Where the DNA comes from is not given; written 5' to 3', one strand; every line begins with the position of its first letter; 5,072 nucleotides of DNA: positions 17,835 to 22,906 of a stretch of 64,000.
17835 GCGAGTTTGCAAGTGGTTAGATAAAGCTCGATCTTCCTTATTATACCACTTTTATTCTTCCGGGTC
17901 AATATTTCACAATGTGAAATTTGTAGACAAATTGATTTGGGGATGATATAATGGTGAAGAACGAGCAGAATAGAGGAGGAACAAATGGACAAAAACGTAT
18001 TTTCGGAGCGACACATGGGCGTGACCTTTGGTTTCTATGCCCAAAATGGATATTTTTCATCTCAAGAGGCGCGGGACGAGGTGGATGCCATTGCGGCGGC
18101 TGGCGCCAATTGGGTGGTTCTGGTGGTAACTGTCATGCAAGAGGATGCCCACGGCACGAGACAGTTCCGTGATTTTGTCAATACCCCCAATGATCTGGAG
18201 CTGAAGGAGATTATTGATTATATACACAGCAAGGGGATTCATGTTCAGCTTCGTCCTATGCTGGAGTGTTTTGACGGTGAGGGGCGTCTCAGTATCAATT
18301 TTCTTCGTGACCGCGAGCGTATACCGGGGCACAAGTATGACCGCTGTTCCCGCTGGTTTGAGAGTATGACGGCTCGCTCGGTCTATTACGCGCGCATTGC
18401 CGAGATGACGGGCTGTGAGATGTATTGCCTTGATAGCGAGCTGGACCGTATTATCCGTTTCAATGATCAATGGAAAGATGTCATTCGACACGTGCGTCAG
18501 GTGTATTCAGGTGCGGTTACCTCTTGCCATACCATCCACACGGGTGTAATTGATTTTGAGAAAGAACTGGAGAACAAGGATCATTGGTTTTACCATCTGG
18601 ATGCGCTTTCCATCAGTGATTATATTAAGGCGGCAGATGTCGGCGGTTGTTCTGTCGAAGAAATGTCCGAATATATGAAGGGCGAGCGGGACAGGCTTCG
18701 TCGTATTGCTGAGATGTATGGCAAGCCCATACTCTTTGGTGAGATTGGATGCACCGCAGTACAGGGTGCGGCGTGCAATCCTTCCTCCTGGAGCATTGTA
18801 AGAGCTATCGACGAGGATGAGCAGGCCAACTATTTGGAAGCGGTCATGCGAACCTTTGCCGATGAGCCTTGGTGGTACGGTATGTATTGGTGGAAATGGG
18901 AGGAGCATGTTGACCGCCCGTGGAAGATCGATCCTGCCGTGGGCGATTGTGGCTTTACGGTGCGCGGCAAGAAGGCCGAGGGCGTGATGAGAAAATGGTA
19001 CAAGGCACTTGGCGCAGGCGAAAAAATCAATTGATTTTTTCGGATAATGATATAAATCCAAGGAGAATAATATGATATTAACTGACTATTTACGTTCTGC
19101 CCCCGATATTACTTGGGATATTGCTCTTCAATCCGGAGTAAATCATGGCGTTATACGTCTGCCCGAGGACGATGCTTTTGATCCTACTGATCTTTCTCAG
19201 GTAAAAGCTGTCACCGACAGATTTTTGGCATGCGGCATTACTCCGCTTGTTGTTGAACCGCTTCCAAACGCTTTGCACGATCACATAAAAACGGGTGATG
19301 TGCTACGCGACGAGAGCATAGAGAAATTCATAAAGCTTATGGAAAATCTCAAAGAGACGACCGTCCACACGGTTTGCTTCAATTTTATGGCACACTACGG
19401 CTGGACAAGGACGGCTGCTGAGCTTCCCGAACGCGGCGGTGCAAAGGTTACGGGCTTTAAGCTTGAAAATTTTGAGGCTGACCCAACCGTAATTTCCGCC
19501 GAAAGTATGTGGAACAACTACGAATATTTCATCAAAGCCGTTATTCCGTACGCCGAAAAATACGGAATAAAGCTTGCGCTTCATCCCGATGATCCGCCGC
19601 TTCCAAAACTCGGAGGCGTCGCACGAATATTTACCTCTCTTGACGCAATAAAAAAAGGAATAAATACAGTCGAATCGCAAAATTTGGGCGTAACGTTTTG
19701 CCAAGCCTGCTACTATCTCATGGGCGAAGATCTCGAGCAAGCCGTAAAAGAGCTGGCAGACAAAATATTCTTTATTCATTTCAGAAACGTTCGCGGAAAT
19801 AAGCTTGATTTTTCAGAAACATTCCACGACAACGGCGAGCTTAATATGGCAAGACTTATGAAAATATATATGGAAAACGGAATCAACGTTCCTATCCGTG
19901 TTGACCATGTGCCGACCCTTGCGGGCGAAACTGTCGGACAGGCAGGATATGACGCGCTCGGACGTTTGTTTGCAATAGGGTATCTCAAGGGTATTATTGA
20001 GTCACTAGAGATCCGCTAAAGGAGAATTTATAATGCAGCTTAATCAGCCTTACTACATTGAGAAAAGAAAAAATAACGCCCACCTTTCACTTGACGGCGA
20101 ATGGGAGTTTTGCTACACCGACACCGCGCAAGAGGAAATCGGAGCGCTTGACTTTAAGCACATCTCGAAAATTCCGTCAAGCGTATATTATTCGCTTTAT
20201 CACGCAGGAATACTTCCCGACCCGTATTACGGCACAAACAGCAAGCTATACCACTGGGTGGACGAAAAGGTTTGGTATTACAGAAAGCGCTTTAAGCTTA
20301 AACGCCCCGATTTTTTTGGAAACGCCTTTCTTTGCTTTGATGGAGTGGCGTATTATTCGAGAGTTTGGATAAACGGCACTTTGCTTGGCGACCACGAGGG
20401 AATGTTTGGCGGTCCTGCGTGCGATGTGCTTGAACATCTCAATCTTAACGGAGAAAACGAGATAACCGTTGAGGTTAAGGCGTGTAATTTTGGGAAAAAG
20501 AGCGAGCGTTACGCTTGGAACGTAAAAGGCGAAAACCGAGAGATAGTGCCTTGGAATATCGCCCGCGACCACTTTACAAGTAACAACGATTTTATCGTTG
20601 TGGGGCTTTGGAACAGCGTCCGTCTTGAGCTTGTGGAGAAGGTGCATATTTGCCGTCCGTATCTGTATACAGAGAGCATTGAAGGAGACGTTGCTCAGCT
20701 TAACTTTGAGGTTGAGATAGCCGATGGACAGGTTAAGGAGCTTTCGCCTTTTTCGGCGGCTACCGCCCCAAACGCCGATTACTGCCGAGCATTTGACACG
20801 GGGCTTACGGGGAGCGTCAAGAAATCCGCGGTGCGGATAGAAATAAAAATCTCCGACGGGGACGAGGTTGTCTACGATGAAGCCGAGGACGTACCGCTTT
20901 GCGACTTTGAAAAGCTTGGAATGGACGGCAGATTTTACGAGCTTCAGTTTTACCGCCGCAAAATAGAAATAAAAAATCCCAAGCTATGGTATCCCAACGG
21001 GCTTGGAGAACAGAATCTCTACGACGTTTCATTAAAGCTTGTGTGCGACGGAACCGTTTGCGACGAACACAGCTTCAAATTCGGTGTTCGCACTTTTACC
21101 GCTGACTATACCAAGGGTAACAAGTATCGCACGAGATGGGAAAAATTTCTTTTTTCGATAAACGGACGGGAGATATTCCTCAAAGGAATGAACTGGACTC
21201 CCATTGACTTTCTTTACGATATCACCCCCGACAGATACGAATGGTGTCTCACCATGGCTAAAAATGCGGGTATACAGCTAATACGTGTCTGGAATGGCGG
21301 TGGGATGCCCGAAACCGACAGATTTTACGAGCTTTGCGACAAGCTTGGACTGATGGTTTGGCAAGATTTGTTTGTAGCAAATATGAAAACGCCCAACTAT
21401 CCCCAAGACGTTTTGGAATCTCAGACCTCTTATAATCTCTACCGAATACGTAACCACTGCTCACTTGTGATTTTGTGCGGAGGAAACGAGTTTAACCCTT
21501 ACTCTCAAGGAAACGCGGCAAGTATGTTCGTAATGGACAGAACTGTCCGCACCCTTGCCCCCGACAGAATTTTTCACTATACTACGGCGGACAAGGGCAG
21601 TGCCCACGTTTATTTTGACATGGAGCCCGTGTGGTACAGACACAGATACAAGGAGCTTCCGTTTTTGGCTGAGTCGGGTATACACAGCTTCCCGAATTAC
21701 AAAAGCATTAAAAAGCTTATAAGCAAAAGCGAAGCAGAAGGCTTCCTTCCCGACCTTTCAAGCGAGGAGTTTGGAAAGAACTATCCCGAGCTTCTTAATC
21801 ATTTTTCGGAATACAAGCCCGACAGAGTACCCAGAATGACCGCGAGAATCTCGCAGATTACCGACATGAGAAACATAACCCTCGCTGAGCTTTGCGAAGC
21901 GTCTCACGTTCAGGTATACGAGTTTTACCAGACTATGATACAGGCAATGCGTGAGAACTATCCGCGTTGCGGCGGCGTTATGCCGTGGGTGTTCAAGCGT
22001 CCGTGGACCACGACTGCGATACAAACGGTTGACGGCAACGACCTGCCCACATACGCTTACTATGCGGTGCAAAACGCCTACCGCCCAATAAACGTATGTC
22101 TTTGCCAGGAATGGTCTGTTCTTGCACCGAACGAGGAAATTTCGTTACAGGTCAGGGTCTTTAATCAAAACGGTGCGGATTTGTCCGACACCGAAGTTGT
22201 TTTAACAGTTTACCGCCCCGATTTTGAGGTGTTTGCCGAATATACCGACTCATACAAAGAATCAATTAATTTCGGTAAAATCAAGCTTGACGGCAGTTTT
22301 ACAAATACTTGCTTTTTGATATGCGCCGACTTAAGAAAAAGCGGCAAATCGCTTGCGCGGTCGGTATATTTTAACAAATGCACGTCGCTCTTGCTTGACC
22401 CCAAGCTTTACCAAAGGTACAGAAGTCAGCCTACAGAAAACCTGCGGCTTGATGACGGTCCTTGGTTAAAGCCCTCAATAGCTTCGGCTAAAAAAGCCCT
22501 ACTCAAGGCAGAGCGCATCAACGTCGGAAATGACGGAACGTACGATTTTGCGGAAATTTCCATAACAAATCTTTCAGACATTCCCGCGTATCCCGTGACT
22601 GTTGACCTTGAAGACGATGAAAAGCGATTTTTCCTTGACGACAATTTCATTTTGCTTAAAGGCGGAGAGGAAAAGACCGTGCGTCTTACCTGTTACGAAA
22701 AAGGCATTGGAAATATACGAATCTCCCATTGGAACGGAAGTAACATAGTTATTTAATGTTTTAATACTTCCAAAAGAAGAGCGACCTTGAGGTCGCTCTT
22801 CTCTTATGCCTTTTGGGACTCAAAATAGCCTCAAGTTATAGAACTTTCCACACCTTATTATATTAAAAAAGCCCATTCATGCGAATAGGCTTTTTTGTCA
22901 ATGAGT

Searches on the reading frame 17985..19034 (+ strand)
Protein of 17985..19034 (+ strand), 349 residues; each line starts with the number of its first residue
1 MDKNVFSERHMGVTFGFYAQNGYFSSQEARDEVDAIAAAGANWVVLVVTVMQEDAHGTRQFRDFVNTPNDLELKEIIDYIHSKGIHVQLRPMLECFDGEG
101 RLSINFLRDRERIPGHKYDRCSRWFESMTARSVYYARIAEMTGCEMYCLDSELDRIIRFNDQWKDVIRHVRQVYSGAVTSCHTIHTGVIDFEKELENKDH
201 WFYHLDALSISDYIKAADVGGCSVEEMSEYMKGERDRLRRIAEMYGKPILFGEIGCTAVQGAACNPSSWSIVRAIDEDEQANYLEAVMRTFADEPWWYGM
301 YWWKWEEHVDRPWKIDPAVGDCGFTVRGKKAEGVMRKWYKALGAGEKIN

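Call 10: search_protein_families(library=pfam, proteins=[window:17985-19034:+])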
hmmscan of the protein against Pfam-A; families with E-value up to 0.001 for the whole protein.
window:17985-19034:+ (349 aa): 1 family
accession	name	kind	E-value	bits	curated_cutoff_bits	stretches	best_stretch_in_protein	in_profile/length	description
PF22612.2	GH113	-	4.2e-75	253.2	27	1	13-329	1-289/289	Glycoside Hydrolase Family 113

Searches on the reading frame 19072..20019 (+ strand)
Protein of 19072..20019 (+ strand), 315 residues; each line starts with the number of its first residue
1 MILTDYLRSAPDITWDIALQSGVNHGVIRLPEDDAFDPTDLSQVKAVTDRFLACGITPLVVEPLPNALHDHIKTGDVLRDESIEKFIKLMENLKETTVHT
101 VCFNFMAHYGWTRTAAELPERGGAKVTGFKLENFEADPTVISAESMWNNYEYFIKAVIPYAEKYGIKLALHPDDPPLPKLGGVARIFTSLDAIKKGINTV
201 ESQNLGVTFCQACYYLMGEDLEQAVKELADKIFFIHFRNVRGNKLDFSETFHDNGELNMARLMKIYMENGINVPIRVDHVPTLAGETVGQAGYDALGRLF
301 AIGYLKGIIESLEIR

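Call 10: search_protein_families(library=pfam, proteins=[window:19072-20019:+])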
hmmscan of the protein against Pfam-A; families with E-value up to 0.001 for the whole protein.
window:19072-20019:+ (315 aa): 2 families
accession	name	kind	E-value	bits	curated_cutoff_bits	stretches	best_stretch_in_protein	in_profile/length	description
PF03786.19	UxuA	-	1e-65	222.3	23.7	2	141-313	175-351/352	D-mannonate dehydratase (UxuA)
PF01261.30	AP_endonuc_2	-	1.2e-08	35.4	31.1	1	37-265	26-215/249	Xylose isomerase-like TIM barrel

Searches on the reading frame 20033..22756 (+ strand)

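Call 10: search_protein_families(library=pfam, proteins=[window:20033-22756:+])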
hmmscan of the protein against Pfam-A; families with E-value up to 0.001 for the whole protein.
window:20033-22756:+ (907 aa): 4 families
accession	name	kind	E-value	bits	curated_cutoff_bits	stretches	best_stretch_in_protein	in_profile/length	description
PF22666.2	Glyco_hydro_2_N2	-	1.2e-23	84.4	27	1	43-156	13-126/167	Glycosyl hydrolase 2 galactose-binding domain-like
PF00703.27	Glyco_hydro_2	-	4e-11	44.1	23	1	263-353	32-109/109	Glycosyl hydrolases family 2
PF02837.24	Glyco_hydro_2_N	-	2.7e-08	34.4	28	1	19-148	3-133/169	Glycosyl hydrolases family 2, sugar binding domain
PF02836.23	Glyco_hydro_2_C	-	8.1e-06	25.6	21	1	373-537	7-183/302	Glycosyl hydrolases family 2, TIM barrel domain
